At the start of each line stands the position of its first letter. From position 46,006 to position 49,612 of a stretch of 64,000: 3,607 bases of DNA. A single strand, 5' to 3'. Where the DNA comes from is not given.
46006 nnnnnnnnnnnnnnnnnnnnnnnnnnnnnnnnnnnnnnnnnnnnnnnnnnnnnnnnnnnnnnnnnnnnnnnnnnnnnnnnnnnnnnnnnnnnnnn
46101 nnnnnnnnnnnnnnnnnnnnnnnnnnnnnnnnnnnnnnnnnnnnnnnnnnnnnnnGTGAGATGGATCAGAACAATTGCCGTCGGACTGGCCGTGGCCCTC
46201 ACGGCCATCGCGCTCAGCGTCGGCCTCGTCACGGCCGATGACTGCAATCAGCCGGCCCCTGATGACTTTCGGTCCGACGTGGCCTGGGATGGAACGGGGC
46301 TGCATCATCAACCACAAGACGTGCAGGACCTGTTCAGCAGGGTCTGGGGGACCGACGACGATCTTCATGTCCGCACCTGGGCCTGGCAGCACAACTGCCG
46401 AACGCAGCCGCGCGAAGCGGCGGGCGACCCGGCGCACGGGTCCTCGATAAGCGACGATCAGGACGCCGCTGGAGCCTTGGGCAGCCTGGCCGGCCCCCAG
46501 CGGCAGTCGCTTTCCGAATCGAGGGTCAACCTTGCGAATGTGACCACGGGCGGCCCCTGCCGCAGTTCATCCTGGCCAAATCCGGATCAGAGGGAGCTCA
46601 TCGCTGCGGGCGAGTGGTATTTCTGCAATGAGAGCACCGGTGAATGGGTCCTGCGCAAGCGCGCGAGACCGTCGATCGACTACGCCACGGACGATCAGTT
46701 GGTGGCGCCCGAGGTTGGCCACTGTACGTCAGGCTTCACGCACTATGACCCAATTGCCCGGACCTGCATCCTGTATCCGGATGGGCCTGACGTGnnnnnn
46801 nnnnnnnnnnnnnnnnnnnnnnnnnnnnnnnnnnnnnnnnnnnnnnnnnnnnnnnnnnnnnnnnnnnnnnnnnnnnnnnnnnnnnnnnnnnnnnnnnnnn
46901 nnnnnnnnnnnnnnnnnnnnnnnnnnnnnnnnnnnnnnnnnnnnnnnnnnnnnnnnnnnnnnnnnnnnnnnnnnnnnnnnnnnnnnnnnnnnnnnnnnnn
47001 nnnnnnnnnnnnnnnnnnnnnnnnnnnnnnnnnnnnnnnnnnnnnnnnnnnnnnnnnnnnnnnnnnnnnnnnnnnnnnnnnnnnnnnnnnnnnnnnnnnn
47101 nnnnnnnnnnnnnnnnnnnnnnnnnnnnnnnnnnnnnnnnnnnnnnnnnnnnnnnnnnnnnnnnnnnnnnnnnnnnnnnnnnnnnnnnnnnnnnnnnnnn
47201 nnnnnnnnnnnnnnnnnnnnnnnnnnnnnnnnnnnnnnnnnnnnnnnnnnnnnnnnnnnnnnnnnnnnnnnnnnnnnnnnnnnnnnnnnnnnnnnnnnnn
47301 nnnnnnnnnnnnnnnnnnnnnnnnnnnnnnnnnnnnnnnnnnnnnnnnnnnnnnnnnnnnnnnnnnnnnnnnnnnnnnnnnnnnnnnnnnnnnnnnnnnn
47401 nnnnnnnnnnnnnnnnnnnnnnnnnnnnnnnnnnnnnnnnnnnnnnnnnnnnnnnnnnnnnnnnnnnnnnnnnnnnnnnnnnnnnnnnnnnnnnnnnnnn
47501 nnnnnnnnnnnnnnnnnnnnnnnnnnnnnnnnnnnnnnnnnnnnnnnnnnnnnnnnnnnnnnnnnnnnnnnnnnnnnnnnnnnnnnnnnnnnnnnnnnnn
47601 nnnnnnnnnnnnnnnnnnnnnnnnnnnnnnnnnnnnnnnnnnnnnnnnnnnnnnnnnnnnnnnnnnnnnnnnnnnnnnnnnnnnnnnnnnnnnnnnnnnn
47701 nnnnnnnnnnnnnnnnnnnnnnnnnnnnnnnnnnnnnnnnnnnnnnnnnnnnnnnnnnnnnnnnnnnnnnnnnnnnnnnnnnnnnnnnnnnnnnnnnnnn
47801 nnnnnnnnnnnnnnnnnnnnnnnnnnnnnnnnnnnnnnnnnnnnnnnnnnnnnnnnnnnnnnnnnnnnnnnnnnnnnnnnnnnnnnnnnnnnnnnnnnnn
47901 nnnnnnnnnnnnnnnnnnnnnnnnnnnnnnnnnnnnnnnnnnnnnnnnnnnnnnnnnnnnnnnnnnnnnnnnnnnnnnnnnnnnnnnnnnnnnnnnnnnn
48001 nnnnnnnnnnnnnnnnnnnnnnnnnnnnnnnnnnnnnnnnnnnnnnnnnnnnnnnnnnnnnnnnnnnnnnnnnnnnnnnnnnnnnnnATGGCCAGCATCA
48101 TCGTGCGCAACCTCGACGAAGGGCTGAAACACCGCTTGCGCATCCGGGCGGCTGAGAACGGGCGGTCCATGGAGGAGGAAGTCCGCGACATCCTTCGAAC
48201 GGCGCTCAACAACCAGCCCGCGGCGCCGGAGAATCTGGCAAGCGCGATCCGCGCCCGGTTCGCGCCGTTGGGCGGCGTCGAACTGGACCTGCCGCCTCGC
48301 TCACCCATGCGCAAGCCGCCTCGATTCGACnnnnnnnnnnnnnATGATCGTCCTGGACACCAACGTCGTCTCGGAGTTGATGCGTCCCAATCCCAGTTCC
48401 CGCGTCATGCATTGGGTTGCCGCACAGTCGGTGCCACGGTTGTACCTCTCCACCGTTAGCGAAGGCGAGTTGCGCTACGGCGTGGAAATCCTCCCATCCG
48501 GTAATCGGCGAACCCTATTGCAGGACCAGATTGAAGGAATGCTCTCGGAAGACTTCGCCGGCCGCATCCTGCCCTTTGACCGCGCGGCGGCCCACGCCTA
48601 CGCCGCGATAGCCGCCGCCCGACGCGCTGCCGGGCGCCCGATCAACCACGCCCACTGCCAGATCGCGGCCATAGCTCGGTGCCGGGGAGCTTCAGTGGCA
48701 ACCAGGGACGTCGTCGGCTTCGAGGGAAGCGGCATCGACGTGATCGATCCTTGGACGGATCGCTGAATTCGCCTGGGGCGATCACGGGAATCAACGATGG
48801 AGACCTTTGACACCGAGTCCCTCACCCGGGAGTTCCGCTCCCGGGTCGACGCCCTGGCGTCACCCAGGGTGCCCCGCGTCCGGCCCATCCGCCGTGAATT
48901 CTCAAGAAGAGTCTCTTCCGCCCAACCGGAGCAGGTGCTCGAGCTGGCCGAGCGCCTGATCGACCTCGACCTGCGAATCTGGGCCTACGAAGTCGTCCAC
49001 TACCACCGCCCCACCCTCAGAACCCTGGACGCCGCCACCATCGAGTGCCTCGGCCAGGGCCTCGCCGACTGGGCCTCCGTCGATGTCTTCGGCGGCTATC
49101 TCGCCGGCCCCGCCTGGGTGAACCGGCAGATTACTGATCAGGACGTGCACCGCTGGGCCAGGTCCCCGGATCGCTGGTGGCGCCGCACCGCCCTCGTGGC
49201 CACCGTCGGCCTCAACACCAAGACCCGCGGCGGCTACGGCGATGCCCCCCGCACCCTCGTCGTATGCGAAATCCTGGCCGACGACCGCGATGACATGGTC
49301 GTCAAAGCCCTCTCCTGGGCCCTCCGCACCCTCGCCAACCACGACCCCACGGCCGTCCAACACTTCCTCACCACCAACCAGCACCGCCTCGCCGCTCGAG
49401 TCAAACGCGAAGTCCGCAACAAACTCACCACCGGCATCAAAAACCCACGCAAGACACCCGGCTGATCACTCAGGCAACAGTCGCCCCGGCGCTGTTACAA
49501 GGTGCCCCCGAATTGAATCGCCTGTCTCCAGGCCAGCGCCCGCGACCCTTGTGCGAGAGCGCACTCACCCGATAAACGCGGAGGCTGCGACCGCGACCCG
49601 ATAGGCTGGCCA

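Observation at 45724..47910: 1.1-kb tandem duplication carrying paralogous secreted Cys proteins with a mosaic conservation pattern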

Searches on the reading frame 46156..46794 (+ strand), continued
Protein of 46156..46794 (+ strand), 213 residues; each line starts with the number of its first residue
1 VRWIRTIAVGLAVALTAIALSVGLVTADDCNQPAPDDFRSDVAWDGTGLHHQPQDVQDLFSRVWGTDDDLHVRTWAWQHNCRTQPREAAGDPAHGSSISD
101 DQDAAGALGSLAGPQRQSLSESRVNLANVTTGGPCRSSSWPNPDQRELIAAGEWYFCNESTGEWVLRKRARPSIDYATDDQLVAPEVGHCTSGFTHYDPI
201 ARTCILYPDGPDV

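Call 89: search_dna_similar(query=window:46156-46794:+, collection=phages, mode=protein, max_evalue=0.001, max_rows=10)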
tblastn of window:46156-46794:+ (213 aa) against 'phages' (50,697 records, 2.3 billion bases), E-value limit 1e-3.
No match.

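Call 95: search_protein_families(library=padloc, proteins=[window:46156-46794:+], max_evalue=0.01)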
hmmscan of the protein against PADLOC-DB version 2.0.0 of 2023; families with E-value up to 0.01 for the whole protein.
window:46156-46794:+ (213 aa): 0 families

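Call 96: search_protein_families(library=phrogs, proteins=[window:46156-46794:+], max_evalue=0.1)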
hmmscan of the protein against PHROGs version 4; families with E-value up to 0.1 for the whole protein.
window:46156-46794:+ (213 aa): 0 families

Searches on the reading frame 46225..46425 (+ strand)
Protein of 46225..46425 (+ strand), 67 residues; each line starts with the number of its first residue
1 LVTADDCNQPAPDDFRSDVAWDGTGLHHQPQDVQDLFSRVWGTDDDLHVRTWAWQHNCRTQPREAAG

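Call 74: find_homologous_proteins(query=A6, max_evalue=0.001)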
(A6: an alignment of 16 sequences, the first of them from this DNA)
Query A6 (16 sequences) (67 aa, profile of the alignment): 3 proteins with E <= 0.001 among 173 candidates.
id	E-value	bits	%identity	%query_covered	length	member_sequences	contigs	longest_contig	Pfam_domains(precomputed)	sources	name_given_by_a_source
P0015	4.4e-16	76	76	67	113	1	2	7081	-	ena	-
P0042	7.9e-9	53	44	54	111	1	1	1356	-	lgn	-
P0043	5.8e-4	37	50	39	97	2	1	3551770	-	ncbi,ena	-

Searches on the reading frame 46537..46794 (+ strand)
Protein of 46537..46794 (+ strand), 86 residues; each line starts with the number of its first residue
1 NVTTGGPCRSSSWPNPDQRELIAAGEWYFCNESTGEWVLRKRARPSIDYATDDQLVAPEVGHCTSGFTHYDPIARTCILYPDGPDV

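Call 70: find_homologous_proteins(query=A4, max_evalue=0.001)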
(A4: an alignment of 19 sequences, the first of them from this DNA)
Query A4 (19 sequences) (86 aa, profile of the alignment): 7 proteins with E <= 0.001 among 498 candidates.
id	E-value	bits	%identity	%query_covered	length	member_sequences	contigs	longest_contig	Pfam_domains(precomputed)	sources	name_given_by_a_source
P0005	2.5e-30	122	58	92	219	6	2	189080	-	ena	-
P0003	1.5e-29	120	75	99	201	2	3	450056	-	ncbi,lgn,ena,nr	ncbi:MAG: hypothetical protein OXG65_08260 [Chloroflexi bacterium]|nr:hypothetical protein [Chlorofl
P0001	2.2e-27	113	100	100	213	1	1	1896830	-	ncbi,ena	-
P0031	3.4e-22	96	32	92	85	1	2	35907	-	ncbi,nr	ncbi:MAG: hypothetical protein F4X58_01090 [Chloroflexi bacterium]|nr:hypothetical protein [Chlorofl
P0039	3.8e-16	77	35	67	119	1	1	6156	-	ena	-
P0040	1.5e-11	62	43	51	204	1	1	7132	-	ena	-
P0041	3.0e-11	61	47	35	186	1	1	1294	-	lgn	-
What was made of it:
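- Tried and rejected: Profile re-searches of the word-indexed protein database with C-domain and N-domain alignments added only 4 and 2 new proteins (calls 70, 74).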

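Call 77: predict_structure(alignment_id=A5)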
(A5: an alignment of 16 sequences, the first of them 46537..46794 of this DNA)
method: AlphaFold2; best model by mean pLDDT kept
length: 86 residues; sequences in the alignment: 16
mean_pLDDT: 70.3   pTM: 0.38
mean pLDDT of the five models: 70.3, 65.9, 64.8, 62.7, 58.9
residues with pLDDT >= 90: 0; 70-90: 57; 50-70: 19; < 50: 10
segments of 3 or more residues with pLDDT < 50: 1-3, 49-52
pLDDT, mean of each block of 10 residues (from residue 1): 57 77 78 81 55 66 81 76 56
secondary structure, 60 per line:
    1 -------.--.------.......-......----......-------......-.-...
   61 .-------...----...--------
elements in order: H18-24 E26-31 E36-41 H49-54 H58-61 E69-71 E76-78

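Call 81: fold_search(model_id=the predicted structure, library=pdb)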
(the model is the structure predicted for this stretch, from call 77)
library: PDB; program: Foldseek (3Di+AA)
matches with E <= 10: 117; with E <= 0.001: 0
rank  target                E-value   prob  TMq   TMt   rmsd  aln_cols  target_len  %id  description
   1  1gk5_MODEL_1_A        2.4e+00  0.12  0.22  0.35   5.1        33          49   18  Solution Structure the mEGF/TGFalpha44-50 chimeric growth factor (released 2002-08-08)
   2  9fol_C                3.0e+00  0.14  0.23  0.06   6.9        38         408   24  Succinyl-CoA:(R)-benzylsuccinate CoA-transferase (BbsEF), D178-CoA adduct + succinate (weakly occupied) (released 2025-12-24)
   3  1kmn_A                3.0e+00  0.12  0.24  0.06   7.4        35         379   14  HISTIDYL-TRNA SYNTHETASE COMPLEXED WITH HISTIDINOL AND ATP (released 1997-12-17)
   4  9fol_A                3.2e+00  0.14  0.23  0.06   6.8        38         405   24  Succinyl-CoA:(R)-benzylsuccinate CoA-transferase (BbsEF), D178-CoA adduct + succinate (weakly occupied) (released 2025-12-24)
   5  1h4v                  3.4e+00  0.11  0.23  0.06   7.3        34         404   24  HISTIDYL-TRNA SYNTHETASE from Thermus Thermophilus (ligand free) (released 2001-06-18)
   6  9fn0_A                3.6e+00  0.12  0.23  0.06   6.8        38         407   24  Succinyl-CoA:(R)-benzylsuccinate CoA-transferase (BbsEF) (released 2025-12-17)
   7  7du0                  3.9e+00  0.06  0.19  0.14   6.7        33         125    9  Structure of an type I-F anti-crispr protein (released 2021-11-17)
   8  1nag                  4.1e+00  0.10  0.22  0.32   6.5        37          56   19  CREVICE-FORMING MUTANTS IN THE RIGID CORE OF BOVINE PANCREATIC TRYPSIN INHIBITOR: CRYSTAL STRUCTURES OF F22A, Y23A, N43G (released 1993-10-31)
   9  4qhh                  4.1e+00  0.10  0.24  0.19   6.2        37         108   19  Crystal structure of Methanocaldococcus jannaschii tetrameric selecase (released 2014-07-16)
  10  8p2w_C                4.4e+00  0.09  0.24  0.04   4.3        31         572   16  Structure of human SIT1 (focussed map / refinement) (released 2024-06-12)
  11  1wu7_B                4.7e+00  0.07  0.23  0.06   7.7        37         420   22  Crystal structure of histidyl-tRNA synthetase from Thermoplasma acidophilum (released 2005-12-06)
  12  9mor_A                4.7e+00  0.04  0.20  0.10   8.2        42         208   21  Damaged 70S ribosome with PrfH bound (released 2025-02-05)
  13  4gvq_A                5.0e+00  0.03  0.20  0.07  10.9        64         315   11  X-ray structure of the Archaeoglobus fulgidus methenyl-tetrahydromethanopterin cyclohydrolase in complex with tetrahyd (released 2012-10-31)
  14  6uyh_B                5.4e+00  0.08  0.24  0.05   8.2        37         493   19  Crystal structure of prolyl-tRNA synthetase from Naegleria fowleri in complex with halofuginone and AMPPNP (released 2019-11-27)
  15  3pnm_D                5.4e+00  0.06  0.15  0.04   6.9        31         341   19  Crystal Structure of E.coli Dha kinase DhaK (H56A) (released 2011-01-12)
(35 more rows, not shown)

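Call 85: fold_search(model_id=the predicted structure, library=viral)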
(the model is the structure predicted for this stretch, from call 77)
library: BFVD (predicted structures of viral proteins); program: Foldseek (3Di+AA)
matches with E <= 10: 471; with E <= 0.001: 0
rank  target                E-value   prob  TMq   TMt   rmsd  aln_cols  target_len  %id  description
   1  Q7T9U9                4.6e-01  0.10  0.20  0.12  12.1        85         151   13  ORF_66 [Adoxophyes orana granulovirus]
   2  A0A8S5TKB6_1          7.3e-01  0.03  0.13  0.03  12.7        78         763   12  Uncharacterized protein [Podoviridae sp. ctz6O13]
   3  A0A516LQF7            8.9e-01  0.15  0.23  0.06  11.2        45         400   29  (no name in the UniProt tables at hand)
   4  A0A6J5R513            1.0e+00  0.09  0.19  0.18  11.4        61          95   15  Uncharacterized protein [uncultured Caudovirales phage]
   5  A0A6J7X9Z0            1.2e+00  0.20  0.33  0.31  12.3        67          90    9  Uncharacterized protein [uncultured Caudovirales phage]
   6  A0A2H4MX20            1.2e+00  0.12  0.21  0.09   6.8        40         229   28  GP2 protein [RtMc arterivirus]
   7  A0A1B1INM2            1.2e+00  0.10  0.24  0.25   9.0        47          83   17  (no name in the UniProt tables at hand)
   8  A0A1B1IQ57            1.2e+00  0.06  0.24  0.11  12.3        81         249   18  (no name in the UniProt tables at hand)
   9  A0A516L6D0            1.3e+00  0.06  0.23  0.06  10.3        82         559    8  (no name in the UniProt tables at hand)
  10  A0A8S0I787            1.3e+00  0.03  0.21  0.12  16.9        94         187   17  (no name in the UniProt tables at hand)
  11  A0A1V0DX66            1.4e+00  0.13  0.29  0.09  10.1        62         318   21  Tail assembly protein [Synechococcus virus S-ESS1]
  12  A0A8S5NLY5            1.4e+00  0.11  0.21  0.07   9.5        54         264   17  Uncharacterized protein [Myoviridae sp. ctkOm7]
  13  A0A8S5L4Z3            1.5e+00  0.16  0.27  0.16   4.9        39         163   20  Uncharacterized protein [ssRNA phage SRR5466725_2]
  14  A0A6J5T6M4            1.5e+00  0.10  0.24  0.36   5.5        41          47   24  Uncharacterized protein [uncultured Caudovirales phage]
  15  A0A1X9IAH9            1.5e+00  0.08  0.24  0.02   9.7        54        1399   24  Structral protein [Xanthomonas phage Xoo-sp2]
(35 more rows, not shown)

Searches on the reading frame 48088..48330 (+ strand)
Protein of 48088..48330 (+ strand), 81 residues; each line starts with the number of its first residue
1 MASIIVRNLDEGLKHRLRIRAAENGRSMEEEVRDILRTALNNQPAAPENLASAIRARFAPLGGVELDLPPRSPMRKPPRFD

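Call 97: search_protein_families(library=pfam, proteins=[window:48088-48330:+], max_evalue=0.001)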
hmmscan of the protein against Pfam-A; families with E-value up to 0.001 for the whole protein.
window:48088-48330:+ (81 aa): 2 families
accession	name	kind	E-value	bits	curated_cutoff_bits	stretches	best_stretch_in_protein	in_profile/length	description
PF22513.2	FitA-like_RHH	-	2.4e-19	69.4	27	1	2-40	1-39/39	Antitoxin FitA-like, ribbon-helix-helix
PF03869.20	Arc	-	0.00034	20.8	20.4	1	11-41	13-43/50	Arc-like DNA binding domain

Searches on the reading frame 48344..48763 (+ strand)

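Call 95: search_protein_families(library=padloc, proteins=[window:48344-48763:+], max_evalue=0.01)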
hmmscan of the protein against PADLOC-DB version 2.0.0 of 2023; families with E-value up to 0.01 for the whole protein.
window:48344-48763:+ (140 aa): 0 families

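Call 97: search_protein_families(library=pfam, proteins=[window:48344-48763:+], max_evalue=0.001)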
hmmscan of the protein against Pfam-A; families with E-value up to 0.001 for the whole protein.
window:48344-48763:+ (140 aa): 1 family
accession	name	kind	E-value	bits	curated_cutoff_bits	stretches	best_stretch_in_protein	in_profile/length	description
PF01850.27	PIN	-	3.7e-10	40.9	23.6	1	2-122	1-111/120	PIN domain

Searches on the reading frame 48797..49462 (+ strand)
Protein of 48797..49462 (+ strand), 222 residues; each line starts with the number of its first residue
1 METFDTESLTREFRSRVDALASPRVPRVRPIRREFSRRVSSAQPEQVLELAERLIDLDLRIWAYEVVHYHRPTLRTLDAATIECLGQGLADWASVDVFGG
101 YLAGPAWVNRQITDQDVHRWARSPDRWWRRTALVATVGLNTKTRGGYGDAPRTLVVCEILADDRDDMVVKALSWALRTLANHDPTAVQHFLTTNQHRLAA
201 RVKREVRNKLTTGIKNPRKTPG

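Call 95: search_protein_families(library=padloc, proteins=[window:48797-49462:+], max_evalue=0.01)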
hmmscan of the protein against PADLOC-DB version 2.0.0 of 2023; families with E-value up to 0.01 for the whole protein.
window:48797-49462:+ (222 aa): 0 families

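Call 97: search_protein_families(library=pfam, proteins=[window:48797-49462:+], max_evalue=0.001)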
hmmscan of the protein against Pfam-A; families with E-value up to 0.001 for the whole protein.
window:48797-49462:+ (222 aa): 1 family
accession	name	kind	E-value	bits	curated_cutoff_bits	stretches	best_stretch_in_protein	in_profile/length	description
PF08713.17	DNA_alkylation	-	4.4e-28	98.9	21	1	24-206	31-209/213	DNA alkylation repair enzyme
